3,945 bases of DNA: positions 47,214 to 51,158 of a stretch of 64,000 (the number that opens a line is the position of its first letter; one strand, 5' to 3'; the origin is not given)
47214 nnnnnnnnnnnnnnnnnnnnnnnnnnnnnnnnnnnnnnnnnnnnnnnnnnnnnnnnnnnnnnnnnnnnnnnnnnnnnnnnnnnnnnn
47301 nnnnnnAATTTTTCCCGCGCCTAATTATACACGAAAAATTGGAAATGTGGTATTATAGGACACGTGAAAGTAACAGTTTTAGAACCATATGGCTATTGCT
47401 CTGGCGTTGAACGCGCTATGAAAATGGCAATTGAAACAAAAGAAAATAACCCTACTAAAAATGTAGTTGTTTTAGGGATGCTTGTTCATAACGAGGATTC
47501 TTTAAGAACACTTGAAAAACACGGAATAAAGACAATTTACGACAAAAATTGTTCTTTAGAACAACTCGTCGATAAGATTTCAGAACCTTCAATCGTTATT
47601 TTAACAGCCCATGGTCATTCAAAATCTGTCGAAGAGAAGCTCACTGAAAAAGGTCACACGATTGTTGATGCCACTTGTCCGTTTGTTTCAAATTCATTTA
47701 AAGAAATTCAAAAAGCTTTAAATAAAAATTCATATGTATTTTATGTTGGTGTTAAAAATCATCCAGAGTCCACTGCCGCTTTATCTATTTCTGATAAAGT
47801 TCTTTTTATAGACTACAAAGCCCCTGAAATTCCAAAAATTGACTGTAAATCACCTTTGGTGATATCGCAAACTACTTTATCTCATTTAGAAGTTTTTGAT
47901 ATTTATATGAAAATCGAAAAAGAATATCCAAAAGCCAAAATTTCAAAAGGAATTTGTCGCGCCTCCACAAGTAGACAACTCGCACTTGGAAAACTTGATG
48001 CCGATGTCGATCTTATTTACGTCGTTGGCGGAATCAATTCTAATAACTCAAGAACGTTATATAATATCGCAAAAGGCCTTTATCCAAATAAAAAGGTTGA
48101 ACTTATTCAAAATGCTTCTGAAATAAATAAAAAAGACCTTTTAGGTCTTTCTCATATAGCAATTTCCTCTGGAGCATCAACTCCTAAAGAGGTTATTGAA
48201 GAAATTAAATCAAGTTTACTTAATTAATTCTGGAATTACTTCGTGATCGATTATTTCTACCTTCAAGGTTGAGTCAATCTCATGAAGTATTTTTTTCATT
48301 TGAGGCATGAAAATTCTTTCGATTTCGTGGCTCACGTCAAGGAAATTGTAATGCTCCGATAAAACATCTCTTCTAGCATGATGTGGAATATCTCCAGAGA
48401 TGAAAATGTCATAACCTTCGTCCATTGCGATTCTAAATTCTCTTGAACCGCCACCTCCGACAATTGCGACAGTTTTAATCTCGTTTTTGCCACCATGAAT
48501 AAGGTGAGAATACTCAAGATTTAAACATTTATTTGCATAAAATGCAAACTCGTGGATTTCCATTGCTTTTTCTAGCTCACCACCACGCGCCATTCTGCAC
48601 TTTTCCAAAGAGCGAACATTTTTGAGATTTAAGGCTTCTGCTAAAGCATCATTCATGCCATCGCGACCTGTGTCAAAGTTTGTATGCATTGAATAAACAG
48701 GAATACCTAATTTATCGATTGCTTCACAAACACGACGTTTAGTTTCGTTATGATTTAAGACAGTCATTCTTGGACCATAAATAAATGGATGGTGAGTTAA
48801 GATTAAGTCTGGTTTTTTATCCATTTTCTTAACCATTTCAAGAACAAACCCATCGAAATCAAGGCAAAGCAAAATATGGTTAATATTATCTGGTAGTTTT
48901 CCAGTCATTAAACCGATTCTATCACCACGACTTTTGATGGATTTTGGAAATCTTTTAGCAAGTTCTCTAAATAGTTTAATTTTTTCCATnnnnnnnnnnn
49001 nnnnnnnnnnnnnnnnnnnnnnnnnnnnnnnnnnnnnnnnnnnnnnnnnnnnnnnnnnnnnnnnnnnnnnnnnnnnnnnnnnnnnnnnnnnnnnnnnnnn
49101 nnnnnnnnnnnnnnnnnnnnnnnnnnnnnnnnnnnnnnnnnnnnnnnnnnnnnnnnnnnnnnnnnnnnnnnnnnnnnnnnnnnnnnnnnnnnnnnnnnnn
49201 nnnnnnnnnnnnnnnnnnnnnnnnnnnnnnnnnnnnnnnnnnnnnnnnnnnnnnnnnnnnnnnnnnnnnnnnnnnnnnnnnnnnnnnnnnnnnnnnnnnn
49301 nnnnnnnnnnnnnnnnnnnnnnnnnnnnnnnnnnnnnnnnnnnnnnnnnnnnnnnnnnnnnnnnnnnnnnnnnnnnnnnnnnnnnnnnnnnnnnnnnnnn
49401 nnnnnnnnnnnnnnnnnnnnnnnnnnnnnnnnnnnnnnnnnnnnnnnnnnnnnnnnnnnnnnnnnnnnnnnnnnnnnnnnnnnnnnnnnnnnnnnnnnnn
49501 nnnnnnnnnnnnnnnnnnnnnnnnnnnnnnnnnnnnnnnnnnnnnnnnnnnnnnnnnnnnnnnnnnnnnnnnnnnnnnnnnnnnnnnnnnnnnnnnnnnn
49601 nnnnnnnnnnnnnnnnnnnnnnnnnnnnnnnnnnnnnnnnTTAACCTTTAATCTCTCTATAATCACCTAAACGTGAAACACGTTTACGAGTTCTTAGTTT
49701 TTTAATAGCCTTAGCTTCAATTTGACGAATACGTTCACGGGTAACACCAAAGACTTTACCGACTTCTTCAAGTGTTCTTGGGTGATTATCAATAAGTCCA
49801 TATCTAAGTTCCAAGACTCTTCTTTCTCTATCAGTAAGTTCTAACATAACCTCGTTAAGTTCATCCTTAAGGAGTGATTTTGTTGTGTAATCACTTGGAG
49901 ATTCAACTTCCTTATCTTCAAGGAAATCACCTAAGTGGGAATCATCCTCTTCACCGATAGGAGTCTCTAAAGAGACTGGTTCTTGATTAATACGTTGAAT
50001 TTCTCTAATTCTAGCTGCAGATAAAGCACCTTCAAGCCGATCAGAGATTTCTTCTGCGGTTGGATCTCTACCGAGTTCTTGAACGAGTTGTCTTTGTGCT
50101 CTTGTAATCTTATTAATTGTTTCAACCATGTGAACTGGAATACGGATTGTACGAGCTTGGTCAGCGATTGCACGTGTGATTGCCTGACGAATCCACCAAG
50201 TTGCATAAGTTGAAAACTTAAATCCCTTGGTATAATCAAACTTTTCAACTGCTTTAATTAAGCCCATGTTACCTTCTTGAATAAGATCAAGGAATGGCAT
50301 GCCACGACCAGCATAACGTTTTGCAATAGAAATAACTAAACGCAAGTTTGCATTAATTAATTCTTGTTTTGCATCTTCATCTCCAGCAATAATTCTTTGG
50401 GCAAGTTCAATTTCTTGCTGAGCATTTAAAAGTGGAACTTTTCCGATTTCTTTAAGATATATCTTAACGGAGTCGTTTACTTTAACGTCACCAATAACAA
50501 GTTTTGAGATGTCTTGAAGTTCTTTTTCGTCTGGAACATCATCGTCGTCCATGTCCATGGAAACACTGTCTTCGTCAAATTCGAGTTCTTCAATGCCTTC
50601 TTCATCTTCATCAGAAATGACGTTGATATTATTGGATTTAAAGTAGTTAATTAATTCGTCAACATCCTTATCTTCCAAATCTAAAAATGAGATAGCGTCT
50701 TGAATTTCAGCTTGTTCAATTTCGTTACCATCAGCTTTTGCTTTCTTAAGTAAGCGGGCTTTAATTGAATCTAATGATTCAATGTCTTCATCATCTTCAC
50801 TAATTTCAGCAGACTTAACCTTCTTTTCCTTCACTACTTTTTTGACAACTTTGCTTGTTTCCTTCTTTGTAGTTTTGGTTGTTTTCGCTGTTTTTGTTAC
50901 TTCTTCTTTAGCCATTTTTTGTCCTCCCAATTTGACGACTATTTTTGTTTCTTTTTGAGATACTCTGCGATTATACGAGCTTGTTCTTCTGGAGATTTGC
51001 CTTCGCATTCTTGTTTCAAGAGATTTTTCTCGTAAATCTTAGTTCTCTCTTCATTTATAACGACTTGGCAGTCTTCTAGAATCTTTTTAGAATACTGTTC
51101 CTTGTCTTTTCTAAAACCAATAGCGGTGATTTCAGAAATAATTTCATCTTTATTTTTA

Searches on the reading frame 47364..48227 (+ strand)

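Call 74: search_protein_families(library=pfam, proteins=[window:47364-48227:+], max_evalue=0.00001)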
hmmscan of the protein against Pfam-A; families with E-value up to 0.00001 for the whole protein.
window:47364-48227:+ (287 aa): 1 family
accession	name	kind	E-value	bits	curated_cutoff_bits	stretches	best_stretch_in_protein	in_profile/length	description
PF02401.23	LYTB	-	1.8e-69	234.5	24.5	1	3-285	1-266/267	LytB protein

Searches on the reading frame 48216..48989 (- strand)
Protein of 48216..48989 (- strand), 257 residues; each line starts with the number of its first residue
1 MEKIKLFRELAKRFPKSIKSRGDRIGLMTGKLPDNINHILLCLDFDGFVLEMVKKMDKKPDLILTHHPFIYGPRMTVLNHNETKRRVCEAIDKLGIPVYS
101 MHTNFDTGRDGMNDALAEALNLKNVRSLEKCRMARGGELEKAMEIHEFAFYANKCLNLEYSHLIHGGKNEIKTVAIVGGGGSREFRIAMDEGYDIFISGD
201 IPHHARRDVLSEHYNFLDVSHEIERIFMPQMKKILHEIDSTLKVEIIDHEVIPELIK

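Call 74: search_protein_families(library=pfam, proteins=[window:48216-48989:-], max_evalue=0.00001)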
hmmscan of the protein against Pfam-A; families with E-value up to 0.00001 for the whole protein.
window:48216-48989:- (257 aa): 1 family
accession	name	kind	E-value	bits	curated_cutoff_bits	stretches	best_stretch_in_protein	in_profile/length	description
PF01784.24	DUF34_NIF3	-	4e-53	181.1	23.4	1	6-249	6-250/256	Duf34/NIF3 (NGG1p interacting factor 3)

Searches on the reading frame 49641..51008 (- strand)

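Call 74: search_protein_families(library=pfam, proteins=[window:49641-51008:-], max_evalue=0.00001)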
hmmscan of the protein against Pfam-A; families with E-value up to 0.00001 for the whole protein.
window:49641-51008:- (455 aa): 4 families
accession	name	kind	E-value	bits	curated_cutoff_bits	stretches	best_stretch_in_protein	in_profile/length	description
PF04539.22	Sigma70_r3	-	1.8e-25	89.3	25.3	1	296-374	1-77/78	Sigma-70 region 3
PF04542.20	Sigma70_r2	-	1.2e-24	86.3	24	1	217-287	1-71/71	Sigma-70 region 2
PF04545.22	Sigma70_r4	-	1.1e-18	66.9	24.1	1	388-439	2-49/50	Sigma-70, region 4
PF00140.25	Sigma70_r1_2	-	3.9e-16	59.2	22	1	179-211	1-33/34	Sigma-70 factor, region 1.2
